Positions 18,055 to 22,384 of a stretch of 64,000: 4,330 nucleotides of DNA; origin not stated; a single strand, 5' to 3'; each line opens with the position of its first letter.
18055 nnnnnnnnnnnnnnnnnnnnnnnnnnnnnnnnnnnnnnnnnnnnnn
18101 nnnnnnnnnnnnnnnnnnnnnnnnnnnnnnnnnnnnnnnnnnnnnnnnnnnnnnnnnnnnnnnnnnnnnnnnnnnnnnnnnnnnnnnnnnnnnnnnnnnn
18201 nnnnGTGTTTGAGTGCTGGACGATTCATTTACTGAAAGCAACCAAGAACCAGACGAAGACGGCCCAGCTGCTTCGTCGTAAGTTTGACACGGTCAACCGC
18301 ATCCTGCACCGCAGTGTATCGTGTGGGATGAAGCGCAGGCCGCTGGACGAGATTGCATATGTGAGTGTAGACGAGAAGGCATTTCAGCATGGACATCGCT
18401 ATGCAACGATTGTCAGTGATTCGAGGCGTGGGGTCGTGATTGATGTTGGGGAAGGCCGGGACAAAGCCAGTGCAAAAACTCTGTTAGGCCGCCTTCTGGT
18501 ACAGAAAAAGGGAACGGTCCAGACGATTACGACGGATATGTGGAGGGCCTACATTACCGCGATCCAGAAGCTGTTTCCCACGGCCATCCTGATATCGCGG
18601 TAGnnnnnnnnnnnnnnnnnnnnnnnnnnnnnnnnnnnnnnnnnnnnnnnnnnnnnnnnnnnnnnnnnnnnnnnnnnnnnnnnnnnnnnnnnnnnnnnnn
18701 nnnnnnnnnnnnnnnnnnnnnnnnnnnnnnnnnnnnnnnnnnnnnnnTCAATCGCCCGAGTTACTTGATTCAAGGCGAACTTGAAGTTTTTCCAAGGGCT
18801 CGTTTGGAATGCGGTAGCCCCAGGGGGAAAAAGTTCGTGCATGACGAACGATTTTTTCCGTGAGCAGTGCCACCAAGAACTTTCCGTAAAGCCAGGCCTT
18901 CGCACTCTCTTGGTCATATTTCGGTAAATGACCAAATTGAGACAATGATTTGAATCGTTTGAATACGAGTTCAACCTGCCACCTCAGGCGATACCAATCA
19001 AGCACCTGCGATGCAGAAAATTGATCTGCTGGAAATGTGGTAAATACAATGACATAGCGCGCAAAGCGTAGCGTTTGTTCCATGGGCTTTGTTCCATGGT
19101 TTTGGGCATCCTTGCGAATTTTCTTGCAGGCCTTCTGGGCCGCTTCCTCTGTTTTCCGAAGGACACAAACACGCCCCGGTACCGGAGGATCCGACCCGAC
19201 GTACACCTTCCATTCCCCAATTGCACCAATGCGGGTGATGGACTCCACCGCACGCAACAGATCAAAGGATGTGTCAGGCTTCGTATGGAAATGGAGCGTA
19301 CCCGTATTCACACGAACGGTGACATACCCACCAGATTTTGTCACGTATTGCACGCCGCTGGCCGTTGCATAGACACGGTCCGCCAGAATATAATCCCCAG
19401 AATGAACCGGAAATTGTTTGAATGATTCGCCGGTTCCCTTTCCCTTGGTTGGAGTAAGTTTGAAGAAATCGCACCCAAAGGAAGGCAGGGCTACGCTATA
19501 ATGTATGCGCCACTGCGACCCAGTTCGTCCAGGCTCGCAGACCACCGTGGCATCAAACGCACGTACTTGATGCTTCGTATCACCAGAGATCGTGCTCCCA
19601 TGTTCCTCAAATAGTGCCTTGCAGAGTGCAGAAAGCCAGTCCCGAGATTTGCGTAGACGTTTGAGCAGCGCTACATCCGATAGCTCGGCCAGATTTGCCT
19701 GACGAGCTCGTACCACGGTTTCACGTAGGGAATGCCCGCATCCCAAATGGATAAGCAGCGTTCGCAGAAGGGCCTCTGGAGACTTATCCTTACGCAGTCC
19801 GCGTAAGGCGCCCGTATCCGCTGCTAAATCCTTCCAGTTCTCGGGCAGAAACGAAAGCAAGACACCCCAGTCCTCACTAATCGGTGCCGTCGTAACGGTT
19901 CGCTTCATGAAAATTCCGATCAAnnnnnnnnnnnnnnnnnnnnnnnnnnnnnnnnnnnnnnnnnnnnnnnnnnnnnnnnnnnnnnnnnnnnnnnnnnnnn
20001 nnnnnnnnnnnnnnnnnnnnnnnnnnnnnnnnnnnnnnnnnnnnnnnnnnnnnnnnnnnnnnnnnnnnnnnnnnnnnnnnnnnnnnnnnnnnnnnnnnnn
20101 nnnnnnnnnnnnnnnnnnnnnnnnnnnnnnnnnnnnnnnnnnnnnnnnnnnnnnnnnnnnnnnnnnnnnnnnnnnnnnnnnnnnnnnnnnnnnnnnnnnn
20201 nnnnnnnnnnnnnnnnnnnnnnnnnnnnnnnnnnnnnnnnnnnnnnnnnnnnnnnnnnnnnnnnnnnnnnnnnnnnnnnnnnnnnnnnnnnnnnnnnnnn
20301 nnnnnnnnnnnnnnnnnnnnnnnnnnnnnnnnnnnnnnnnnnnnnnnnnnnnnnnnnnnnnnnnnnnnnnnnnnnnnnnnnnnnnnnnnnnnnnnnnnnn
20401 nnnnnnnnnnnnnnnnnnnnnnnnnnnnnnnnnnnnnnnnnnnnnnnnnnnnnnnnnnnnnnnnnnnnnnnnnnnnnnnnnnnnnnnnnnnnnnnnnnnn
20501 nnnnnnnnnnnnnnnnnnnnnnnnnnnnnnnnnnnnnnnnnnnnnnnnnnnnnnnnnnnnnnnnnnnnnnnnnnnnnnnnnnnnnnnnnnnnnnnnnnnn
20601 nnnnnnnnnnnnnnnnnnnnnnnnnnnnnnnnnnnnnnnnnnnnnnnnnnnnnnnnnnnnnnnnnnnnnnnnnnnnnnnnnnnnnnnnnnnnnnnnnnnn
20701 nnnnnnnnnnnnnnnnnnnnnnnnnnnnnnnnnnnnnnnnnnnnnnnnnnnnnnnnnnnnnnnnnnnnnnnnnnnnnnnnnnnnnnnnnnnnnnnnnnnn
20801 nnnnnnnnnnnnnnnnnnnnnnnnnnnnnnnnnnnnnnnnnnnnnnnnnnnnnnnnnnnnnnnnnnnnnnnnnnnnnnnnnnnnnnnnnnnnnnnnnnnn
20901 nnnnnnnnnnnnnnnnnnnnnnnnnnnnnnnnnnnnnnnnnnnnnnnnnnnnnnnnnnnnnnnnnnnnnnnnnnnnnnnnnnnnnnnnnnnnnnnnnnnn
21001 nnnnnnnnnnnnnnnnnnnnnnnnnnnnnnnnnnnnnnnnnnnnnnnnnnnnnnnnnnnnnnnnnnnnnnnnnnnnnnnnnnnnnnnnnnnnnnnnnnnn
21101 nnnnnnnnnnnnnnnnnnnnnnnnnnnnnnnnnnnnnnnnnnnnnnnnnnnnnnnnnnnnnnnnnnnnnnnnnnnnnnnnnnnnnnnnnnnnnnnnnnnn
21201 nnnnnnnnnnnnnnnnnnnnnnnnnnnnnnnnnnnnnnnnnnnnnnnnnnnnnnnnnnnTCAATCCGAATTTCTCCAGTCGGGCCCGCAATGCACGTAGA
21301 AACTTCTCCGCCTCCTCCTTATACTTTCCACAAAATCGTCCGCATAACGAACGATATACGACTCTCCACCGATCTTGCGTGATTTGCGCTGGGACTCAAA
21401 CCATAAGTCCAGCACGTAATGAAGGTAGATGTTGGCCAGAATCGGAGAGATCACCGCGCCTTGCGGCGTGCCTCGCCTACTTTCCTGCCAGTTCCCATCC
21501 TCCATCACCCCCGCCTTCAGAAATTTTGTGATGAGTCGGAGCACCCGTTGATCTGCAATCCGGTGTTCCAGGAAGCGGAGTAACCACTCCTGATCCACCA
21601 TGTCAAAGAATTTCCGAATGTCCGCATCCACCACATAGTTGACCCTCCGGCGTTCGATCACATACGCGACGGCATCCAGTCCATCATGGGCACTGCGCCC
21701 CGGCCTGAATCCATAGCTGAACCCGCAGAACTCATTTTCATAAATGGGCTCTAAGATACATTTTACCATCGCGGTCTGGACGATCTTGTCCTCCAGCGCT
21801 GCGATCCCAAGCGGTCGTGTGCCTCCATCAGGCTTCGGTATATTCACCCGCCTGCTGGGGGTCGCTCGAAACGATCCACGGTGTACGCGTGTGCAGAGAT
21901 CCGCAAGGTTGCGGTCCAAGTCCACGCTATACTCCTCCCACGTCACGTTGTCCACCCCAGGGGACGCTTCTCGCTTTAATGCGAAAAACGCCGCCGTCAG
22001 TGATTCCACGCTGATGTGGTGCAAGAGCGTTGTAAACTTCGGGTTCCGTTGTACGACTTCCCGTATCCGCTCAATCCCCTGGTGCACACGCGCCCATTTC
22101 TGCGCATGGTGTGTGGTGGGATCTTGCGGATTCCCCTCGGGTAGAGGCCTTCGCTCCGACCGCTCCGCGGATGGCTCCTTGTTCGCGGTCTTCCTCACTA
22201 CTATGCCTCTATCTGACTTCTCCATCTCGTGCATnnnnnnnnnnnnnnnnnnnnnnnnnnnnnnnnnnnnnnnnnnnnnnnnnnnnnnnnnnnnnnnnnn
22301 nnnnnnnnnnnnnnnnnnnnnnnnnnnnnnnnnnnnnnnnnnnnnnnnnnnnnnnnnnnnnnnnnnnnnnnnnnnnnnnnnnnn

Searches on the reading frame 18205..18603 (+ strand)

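Call 11: search_protein_families(library=pfam, proteins=[window:18205-18603:+])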
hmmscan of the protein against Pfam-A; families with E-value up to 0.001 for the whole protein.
window:18205-18603:+ (132 aa): 2 families
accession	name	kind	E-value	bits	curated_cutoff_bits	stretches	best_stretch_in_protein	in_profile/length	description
PF01610.23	DDE_Tnp_ISL3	-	1.5e-16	61.4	23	1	53-130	1-80/240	Transposase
PF13610.12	DDE_Tnp_IS240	-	1e-05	26.1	27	1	78-129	30-83/139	DDE domain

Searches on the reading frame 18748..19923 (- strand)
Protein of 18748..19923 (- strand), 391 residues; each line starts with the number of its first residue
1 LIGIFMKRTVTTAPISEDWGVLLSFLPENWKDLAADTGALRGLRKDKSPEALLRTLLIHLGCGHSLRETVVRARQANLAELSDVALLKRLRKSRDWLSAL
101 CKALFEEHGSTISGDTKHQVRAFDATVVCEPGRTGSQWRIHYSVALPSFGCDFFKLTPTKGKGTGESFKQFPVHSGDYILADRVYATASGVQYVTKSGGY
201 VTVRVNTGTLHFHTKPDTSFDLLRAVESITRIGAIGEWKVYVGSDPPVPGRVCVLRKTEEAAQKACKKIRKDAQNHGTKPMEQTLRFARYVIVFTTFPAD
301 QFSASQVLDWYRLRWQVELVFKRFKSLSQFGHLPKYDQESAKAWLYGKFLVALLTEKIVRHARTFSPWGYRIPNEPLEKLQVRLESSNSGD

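Call 11: search_protein_families(library=pfam, proteins=[window:18748-19923:-])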
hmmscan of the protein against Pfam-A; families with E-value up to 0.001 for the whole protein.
window:18748-19923:- (391 aa): 1 family
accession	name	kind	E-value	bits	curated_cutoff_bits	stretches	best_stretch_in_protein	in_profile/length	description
PF01609.27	DDE_Tnp_1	-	4.3e-15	56.4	23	1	169-354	70-200/200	Transposase DDE domain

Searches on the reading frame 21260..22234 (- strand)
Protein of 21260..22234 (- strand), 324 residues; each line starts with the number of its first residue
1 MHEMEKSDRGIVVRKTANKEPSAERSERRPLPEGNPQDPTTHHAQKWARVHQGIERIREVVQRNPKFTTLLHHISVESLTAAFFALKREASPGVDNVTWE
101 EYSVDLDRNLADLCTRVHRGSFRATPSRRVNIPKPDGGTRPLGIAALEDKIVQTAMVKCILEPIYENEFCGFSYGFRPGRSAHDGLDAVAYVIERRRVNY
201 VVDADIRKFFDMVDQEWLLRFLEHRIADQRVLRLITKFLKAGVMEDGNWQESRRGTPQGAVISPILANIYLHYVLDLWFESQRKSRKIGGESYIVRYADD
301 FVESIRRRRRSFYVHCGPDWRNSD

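Call 10: find_encoding_contigs(protein=window:21260-22234:-, flank=10000, max_places=10)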
Protein window:21260-22234:- (324 aa): no gene with exactly this product is on record in the collection.

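Call 11: search_protein_families(library=pfam, proteins=[window:21260-22234:-])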
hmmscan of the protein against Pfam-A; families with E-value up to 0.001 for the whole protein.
window:21260-22234:- (324 aa): 1 family
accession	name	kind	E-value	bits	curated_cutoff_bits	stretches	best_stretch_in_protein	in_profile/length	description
PF00078.32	RVT_1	-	2.4e-28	99.7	29.6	1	132-307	1-162/205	Reverse transcriptase (RNA-dependent DNA polymerase)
